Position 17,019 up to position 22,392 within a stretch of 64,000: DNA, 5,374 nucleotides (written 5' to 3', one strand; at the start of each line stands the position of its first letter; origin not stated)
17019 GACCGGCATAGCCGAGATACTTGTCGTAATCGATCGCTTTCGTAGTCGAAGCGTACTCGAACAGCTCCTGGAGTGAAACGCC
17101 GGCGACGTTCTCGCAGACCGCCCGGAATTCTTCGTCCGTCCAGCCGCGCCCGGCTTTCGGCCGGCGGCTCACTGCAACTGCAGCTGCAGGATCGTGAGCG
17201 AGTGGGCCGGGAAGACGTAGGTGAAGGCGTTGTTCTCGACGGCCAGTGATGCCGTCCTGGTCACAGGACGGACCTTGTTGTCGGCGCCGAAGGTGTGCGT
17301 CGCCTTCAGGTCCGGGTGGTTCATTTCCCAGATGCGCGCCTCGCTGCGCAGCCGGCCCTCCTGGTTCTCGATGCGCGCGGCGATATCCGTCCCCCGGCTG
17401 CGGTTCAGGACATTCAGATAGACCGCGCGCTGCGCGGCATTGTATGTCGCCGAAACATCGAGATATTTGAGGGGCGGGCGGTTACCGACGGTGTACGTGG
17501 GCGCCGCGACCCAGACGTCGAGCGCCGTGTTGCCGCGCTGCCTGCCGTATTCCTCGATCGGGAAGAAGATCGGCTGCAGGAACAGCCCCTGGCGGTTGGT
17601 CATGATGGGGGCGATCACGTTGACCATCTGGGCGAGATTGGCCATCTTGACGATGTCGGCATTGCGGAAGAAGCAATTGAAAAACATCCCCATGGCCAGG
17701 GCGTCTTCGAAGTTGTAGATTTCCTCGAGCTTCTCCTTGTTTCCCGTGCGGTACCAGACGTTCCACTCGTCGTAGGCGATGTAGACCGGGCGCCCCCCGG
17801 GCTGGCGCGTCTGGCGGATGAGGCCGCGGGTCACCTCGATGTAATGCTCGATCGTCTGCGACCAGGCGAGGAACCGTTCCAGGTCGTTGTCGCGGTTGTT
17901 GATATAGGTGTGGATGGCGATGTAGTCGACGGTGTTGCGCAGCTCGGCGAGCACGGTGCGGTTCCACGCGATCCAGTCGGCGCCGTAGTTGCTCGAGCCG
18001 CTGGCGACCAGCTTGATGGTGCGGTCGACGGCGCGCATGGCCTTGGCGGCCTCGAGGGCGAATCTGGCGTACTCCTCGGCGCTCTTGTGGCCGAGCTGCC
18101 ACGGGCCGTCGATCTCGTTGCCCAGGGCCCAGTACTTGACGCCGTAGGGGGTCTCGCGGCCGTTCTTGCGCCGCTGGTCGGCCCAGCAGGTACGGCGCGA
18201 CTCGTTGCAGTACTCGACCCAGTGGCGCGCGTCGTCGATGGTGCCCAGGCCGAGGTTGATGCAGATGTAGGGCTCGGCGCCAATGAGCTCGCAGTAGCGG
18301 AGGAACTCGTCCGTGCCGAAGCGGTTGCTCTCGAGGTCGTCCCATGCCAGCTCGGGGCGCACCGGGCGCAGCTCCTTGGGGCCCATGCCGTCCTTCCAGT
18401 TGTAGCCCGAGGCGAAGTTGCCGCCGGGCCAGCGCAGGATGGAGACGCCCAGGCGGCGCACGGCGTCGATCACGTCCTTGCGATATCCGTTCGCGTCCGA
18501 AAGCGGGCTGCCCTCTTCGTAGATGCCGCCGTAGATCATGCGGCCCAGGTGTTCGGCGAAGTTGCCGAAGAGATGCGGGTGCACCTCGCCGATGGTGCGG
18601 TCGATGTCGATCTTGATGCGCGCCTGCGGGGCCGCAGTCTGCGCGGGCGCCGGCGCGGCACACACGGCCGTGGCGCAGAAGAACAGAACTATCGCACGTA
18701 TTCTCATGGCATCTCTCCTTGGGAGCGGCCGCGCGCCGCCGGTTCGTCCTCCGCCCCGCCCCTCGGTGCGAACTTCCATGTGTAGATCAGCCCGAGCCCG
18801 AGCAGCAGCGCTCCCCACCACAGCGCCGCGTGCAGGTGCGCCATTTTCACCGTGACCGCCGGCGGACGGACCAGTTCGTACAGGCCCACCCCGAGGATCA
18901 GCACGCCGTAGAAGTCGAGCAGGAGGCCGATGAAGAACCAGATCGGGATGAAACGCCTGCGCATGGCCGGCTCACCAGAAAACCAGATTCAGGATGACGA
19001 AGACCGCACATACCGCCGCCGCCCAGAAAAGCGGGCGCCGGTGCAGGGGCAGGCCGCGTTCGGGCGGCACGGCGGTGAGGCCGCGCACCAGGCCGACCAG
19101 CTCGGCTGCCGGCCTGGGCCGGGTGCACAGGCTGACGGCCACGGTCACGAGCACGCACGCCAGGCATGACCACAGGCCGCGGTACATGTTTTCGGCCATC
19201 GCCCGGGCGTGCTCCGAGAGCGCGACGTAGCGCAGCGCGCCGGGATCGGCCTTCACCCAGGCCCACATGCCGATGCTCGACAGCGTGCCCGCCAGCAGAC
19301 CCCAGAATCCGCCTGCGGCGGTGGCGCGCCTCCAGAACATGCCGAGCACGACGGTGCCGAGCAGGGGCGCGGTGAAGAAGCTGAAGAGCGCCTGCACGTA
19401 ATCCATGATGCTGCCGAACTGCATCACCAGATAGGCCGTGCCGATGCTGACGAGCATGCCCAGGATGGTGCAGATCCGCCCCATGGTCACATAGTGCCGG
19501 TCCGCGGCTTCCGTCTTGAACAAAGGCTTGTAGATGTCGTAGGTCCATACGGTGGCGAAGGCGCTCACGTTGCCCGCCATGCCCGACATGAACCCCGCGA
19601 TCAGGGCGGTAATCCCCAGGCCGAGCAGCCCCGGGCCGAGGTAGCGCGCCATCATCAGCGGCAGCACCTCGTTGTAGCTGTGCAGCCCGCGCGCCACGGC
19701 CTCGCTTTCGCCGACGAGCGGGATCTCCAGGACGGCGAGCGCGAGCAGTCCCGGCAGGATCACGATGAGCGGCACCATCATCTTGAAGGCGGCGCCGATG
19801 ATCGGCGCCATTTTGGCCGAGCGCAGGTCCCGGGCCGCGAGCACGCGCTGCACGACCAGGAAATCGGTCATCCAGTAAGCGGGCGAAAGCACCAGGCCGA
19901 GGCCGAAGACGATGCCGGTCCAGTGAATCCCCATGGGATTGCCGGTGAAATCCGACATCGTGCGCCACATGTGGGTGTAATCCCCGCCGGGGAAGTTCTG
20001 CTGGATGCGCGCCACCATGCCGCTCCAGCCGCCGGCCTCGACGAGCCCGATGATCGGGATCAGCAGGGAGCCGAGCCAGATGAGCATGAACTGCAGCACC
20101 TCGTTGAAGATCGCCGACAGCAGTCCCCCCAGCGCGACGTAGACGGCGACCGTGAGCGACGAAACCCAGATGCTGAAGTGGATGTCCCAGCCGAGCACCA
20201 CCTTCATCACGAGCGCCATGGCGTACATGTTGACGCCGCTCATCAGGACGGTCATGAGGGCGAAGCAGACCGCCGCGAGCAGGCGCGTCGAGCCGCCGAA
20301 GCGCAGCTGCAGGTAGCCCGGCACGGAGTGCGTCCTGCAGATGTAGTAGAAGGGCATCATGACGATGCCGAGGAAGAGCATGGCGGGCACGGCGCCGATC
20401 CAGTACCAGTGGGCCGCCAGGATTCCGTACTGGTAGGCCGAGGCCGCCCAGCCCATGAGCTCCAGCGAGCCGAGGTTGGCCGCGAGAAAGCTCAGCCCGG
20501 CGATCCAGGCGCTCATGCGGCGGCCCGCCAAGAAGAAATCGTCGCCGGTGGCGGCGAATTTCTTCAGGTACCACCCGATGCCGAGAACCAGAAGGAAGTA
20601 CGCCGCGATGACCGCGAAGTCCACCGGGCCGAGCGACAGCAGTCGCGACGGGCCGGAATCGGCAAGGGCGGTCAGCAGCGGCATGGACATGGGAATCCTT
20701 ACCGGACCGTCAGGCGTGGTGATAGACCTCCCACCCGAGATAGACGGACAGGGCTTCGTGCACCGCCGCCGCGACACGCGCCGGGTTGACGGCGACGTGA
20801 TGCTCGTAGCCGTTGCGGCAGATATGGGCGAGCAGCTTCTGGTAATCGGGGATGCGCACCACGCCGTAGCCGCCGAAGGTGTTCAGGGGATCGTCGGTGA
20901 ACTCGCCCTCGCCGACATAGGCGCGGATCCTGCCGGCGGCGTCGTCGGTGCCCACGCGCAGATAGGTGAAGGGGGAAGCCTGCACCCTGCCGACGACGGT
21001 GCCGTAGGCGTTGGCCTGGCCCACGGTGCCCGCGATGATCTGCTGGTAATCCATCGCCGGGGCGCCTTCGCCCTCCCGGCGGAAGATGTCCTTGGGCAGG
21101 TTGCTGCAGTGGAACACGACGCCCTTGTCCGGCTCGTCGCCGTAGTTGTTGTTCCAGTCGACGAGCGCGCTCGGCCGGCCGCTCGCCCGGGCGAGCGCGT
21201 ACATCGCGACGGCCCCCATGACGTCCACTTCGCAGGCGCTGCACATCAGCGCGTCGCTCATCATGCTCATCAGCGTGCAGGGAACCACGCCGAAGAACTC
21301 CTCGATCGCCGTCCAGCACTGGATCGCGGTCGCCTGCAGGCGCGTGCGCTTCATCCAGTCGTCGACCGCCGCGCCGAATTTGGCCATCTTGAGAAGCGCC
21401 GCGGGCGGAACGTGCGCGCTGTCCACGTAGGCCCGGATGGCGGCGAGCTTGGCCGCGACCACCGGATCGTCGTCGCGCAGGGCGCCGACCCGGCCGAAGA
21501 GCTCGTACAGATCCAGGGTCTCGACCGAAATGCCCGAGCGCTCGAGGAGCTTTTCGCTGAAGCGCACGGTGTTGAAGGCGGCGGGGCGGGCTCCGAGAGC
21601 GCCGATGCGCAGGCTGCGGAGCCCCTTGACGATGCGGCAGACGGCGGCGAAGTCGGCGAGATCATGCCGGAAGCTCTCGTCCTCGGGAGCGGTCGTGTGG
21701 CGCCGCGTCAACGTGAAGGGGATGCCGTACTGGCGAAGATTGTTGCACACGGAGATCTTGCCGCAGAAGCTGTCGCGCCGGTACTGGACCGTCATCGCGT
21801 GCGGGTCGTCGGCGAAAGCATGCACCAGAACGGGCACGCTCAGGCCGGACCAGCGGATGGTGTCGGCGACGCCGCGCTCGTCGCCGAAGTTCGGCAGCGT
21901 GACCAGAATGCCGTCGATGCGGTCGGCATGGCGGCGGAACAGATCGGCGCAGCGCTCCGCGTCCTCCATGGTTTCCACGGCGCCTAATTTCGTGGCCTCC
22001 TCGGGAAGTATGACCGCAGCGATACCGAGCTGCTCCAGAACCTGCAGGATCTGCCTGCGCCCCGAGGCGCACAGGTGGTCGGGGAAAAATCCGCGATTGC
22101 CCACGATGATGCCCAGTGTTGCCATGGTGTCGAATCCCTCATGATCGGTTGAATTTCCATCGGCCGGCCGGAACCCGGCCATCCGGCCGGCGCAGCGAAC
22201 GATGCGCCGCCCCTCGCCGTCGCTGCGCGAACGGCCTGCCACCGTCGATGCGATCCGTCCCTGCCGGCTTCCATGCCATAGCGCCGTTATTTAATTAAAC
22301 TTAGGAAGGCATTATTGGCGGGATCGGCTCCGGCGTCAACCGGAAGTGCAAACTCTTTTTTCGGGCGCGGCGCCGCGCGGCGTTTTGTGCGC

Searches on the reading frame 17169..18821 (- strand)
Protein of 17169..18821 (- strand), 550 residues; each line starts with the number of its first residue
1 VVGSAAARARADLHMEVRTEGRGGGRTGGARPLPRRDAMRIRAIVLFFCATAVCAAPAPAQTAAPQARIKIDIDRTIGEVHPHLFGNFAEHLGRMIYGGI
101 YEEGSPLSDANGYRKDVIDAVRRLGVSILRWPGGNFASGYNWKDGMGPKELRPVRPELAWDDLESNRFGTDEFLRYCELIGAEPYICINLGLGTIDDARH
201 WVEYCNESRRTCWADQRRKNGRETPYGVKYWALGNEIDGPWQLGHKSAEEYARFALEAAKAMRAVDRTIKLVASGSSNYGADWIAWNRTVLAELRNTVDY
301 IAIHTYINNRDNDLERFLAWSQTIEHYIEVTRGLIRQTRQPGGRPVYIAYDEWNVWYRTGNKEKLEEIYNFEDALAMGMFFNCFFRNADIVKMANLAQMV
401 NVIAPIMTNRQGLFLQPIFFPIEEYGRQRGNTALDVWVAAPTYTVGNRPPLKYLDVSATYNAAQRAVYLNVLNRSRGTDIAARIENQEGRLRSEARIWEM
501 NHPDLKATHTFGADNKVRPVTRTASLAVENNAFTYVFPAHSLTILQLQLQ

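Call 28: search_protein_families(library=pfam, proteins=[window:17169-18821:-])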
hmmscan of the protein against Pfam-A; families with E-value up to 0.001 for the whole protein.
window:17169-18821:- (550 aa): 2 families
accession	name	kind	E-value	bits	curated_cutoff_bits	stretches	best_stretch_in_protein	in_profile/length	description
PF06964.18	Alpha-L-AF_C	-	9.2e-39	133.7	27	1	351-541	1-165/165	Alpha-L-arabinofuranosidase C-terminal domain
PF22848.2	ASD1_dom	-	2.3e-07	31.1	22.2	1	129-199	11-86/239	Alpha-L-arabinofuranosidase 1 domain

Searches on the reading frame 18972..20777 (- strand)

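Call 28: search_protein_families(library=pfam, proteins=[window:18972-20777:-])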
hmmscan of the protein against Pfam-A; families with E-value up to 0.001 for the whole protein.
window:18972-20777:- (601 aa): 1 family
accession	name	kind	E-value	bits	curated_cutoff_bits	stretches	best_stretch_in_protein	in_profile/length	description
PF00474.23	SSF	-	8.4e-58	196.6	22.8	1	81-497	1-406/406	Sodium:solute symporter family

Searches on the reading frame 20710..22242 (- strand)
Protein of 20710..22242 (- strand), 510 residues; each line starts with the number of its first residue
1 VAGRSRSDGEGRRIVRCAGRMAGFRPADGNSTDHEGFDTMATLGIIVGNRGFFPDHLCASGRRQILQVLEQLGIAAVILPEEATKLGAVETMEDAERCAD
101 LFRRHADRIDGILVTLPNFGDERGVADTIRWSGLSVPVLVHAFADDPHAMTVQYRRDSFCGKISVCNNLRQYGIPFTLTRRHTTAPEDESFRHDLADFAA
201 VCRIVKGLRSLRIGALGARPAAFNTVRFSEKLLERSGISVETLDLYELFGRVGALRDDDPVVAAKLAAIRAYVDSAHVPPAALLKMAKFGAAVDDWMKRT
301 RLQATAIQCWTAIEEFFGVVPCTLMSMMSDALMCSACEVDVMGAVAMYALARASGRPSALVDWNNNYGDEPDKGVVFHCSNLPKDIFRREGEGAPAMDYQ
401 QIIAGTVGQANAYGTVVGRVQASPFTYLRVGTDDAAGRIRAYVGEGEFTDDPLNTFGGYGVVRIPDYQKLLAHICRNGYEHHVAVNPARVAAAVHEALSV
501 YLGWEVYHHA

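Call 28: search_protein_families(library=pfam, proteins=[window:20710-22242:-])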
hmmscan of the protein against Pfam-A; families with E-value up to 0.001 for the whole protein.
window:20710-22242:- (510 aa): 1 family
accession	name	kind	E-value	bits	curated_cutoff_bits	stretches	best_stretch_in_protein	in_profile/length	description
PF02952.23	Fucose_iso_C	-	2.2e-27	95.9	29.3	1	377-508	2-142/143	L-fucose isomerase, C-terminal domain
